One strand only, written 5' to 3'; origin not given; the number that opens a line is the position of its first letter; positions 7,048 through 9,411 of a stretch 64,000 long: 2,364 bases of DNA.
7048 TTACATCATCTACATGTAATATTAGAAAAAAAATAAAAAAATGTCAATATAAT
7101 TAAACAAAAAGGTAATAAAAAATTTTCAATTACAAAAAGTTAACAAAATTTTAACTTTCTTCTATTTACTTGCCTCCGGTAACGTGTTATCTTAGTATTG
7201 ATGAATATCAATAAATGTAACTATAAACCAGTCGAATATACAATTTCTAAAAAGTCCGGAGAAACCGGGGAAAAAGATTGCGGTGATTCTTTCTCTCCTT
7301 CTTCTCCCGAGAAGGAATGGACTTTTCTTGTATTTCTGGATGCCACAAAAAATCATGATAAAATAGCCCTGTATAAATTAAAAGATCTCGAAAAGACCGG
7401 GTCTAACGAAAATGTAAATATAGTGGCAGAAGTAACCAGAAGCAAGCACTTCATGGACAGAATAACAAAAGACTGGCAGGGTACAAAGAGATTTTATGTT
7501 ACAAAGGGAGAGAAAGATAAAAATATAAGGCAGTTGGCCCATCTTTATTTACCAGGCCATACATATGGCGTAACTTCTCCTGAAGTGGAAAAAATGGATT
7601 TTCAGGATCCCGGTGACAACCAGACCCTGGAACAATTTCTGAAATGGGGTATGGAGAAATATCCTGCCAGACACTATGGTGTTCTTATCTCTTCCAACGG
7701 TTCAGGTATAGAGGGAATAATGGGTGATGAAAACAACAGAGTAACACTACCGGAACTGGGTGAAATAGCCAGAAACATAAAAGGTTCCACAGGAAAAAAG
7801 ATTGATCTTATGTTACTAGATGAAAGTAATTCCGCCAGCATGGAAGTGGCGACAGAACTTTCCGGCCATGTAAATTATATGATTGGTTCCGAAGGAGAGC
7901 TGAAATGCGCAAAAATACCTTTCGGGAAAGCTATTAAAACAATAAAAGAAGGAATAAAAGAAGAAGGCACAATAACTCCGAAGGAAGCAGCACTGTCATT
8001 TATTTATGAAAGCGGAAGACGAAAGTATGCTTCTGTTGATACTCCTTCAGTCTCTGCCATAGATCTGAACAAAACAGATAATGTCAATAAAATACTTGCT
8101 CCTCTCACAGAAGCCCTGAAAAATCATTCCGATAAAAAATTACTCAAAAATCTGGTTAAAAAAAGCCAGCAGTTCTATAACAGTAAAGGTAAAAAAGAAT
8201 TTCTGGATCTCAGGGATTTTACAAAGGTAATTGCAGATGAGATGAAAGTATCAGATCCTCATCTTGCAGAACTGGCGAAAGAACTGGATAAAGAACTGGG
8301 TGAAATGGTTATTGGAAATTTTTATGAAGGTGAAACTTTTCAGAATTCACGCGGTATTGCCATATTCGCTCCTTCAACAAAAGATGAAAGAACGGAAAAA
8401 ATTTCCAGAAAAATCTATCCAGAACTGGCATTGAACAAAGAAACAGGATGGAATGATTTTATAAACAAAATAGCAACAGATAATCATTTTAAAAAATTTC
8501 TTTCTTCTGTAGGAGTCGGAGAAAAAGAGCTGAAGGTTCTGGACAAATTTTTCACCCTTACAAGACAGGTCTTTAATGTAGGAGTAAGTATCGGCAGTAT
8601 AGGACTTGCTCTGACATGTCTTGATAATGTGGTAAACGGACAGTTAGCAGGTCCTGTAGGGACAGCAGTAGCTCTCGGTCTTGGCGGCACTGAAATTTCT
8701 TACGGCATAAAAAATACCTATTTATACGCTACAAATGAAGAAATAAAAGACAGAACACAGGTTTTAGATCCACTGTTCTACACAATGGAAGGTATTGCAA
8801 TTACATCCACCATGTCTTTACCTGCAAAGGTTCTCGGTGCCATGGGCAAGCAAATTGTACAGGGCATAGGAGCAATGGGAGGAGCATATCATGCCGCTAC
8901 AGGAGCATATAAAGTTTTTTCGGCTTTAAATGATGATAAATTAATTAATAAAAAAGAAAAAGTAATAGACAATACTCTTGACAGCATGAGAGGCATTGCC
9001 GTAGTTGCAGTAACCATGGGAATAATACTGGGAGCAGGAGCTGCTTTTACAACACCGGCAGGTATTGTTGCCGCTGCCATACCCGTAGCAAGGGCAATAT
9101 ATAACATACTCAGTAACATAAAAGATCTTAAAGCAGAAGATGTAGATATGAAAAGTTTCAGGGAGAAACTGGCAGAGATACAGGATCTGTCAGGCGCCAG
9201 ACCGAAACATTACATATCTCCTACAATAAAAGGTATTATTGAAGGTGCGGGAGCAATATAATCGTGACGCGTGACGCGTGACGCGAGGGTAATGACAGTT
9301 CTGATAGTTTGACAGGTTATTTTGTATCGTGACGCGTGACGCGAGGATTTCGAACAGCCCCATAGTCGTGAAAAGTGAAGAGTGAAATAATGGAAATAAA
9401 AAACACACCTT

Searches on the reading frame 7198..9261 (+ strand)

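Call 42: search_protein_families(library=pfam, proteins=[window:7198-9261:+], max_evalue=0.00001)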
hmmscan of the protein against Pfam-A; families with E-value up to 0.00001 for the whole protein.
window:7198-9261:+ (687 aa): 1 family
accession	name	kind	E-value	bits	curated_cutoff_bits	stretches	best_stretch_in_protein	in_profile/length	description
PF03415.19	Peptidase_C11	-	4.6e-18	66.3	25.8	1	131-423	59-357/359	Clostripain family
